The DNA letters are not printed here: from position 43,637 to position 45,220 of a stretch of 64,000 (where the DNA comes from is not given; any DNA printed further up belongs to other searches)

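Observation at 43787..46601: Two prolyl-tRNA synthetases of different evolutionary type in tandem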

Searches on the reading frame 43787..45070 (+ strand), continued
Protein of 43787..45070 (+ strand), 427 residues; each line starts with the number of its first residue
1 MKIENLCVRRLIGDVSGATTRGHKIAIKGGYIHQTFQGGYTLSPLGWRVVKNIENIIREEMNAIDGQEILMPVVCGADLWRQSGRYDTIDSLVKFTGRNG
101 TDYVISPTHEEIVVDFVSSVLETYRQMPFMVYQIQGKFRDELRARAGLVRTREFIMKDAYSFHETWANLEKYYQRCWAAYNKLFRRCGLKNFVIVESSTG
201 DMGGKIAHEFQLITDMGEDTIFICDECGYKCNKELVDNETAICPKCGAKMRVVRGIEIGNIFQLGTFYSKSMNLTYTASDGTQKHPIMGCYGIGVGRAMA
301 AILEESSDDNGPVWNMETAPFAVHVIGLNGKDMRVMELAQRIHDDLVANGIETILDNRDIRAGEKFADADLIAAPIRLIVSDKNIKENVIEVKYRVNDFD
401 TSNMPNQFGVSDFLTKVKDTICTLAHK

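Call 73: fold_search(model_id=the predicted structure, library=pdb)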
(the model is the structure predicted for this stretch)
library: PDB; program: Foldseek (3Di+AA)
matches with E <= 10: 1080; with E <= 0.001: 579
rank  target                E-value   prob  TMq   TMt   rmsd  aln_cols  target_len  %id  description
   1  5znk                  1.0e-32  1.00  0.68  0.53   7.2       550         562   28  Crystal structure of a bacterial ProRS with ligands (released 2019-05-29)
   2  5znj                  3.4e-32  1.00  0.69  0.54   6.3       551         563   28  Crystal structure of a bacterial ProRS with ligands (released 2019-05-29)
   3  8w9i_B                3.4e-32  1.00  0.68  0.53   6.6       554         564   27  Crystal structure of bacterial prolyl-tRNA synthetase in complex with inhibitor PAA-5 (released 2024-09-11)
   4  5ucm_A                4.2e-32  1.00  0.68  0.53   6.6       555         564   27  Crystal Structure of Prolyl-tRNA Synthetase from Pseudomonas aeruginosa (released 2017-02-22)
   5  8w8j_A                5.0e-32  1.00  0.68  0.53   6.8       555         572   27  Crystal structure of bacterial prolyl-tRNA synthetase in complex with inhibitor PAA-19 (released 2024-09-04)
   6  8w8j_B                6.6e-32  1.00  0.68  0.53   6.6       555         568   27  Crystal structure of bacterial prolyl-tRNA synthetase in complex with inhibitor PAA-19 (released 2024-09-04)
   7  2j3l_A                1.1e-31  1.00  0.69  0.54   6.6       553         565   27  Prolyl-tRNA synthetase from Enterococcus faecalis complexed with a prolyl-adenylate analogue ('5'-O-(N-(L-PROLYL)-SULF (released 2006-10-11)
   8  8w8l_B                1.1e-31  1.00  0.68  0.53   6.4       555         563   27  Crystal structure of bacterial prolyl-tRNA synthetase in complex with inhibitor PAA-38 (released 2024-09-04)
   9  5ucm_B                1.2e-31  1.00  0.67  0.53   6.7       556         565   27  Crystal Structure of Prolyl-tRNA Synthetase from Pseudomonas aeruginosa (released 2017-02-22)
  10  2i4l_A                1.6e-31  1.00  0.67  0.65   6.3       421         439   32  Rhodopseudomonas palustris prolyl-tRNA synthetase (released 2006-10-24)
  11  2i4l_B                2.3e-31  1.00  0.67  0.65   6.3       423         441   32  Rhodopseudomonas palustris prolyl-tRNA synthetase (released 2006-10-24)
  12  2j3l_B                4.5e-31  1.00  0.69  0.54   5.8       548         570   28  Prolyl-tRNA synthetase from Enterococcus faecalis complexed with a prolyl-adenylate analogue ('5'-O-(N-(L-PROLYL)-SULF (released 2006-10-11)
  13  2j3m_B                1.3e-30  1.00  0.70  0.55   6.7       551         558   28  PROLYL-TRNA SYNTHETASE FROM ENTEROCOCCUS FAECALIS COMPLEXED WITH ATP, manganese and prolinol (released 2006-10-11)
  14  2i4n_B                2.6e-30  1.00  0.66  0.65   6.1       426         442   32  Rhodopseudomonas palustris prolyl-tRNA synthetase in complex with CysAMS (released 2006-10-24)
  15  2j3m_A                1.3e-29  1.00  0.68  0.54   6.8       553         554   27  PROLYL-TRNA SYNTHETASE FROM ENTEROCOCCUS FAECALIS COMPLEXED WITH ATP, manganese and prolinol (released 2006-10-11)
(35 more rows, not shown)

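Call 76: search_protein_representatives(protein=window:43787-45067:+)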
Query: 427 residues. Proteins with E-value up to 0.001 (for the whole library): 11063; up to 1e-10: 5999; up to 1e-30: 1892. The best 150 are listed.
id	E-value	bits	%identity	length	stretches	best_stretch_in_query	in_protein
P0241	5.4e-140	483.3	71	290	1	1-290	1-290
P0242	4.0e-126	437.6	49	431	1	1-418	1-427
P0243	1.7e-115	402.6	48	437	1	1-396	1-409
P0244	2.2e-112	392.3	49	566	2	4-236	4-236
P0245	3.1e-111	388.6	48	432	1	14-393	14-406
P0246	5.0e-111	387.9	48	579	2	21-236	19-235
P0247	2.5e-110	385.6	46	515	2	8-240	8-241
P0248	2.1e-108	379.2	46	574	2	20-265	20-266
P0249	5.0e-106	371.4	45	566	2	6-259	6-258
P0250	4.0e-104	365.1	51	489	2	241-413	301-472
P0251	1.9e-103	362.9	47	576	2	15-236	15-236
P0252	4.5e-103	361.7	46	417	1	9-389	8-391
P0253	2.3e-102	359.3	47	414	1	2-395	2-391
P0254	3.7e-102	358.7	43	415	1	21-395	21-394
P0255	1.1e-101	357.1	46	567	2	22-252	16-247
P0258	6.2e-101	354.6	42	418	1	19-395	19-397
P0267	6.4e-98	344.7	46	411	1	25-394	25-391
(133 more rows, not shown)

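Call 77: list_cluster_members(proteins=[P0242, P0243, P0245, P0244, P0246, P0252, P0253, P0254, P0258, P0267])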
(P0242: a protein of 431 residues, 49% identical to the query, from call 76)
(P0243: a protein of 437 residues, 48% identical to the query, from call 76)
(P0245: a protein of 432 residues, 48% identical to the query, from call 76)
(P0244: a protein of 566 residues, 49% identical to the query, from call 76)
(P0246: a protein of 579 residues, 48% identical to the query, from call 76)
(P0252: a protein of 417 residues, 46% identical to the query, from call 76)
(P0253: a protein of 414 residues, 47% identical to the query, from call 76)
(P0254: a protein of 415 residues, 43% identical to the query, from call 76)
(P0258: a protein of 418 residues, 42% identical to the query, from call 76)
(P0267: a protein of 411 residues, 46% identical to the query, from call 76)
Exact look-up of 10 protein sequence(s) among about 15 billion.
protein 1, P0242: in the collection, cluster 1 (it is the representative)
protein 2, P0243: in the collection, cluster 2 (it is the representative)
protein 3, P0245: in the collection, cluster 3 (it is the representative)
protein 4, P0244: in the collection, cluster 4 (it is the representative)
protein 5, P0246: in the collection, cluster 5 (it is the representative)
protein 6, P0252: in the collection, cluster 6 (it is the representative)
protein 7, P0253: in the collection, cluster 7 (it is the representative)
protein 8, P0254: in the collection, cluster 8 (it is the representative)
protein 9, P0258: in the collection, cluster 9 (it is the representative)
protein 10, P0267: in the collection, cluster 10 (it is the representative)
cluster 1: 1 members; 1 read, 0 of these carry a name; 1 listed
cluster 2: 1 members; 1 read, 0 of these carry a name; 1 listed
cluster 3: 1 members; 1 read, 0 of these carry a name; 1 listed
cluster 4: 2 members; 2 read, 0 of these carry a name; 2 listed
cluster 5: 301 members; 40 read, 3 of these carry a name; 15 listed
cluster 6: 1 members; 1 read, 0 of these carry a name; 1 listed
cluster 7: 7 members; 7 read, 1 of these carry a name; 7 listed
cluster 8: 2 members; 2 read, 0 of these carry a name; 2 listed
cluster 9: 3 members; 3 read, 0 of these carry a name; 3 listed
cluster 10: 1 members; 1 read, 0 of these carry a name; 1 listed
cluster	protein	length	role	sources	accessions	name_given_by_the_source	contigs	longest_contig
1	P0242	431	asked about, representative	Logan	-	-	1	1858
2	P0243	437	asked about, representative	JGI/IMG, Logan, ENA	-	-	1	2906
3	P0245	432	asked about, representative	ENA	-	-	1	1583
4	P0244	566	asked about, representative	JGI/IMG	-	-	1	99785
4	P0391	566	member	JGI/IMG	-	-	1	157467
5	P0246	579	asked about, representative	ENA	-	-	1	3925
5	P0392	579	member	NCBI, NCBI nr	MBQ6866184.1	MAG: proline--tRNA ligase [Clostridia bacterium] | proline--tRNA ligase [Clostridia bacterium]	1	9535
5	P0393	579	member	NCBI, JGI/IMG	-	prolyl-tRNA synthetase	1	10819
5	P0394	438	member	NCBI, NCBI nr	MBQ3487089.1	MAG: proline--tRNA ligase, partial [Clostridia bacterium] | proline--tRNA ligase [Clostridia bacterium]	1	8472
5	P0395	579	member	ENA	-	-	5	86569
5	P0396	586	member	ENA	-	-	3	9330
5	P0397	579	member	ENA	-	-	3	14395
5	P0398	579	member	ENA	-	-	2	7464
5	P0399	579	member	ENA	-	-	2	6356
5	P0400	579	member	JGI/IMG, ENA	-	-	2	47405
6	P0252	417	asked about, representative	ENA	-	-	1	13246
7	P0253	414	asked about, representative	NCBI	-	-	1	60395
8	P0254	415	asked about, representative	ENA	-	-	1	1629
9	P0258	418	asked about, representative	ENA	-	-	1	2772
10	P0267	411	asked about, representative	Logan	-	-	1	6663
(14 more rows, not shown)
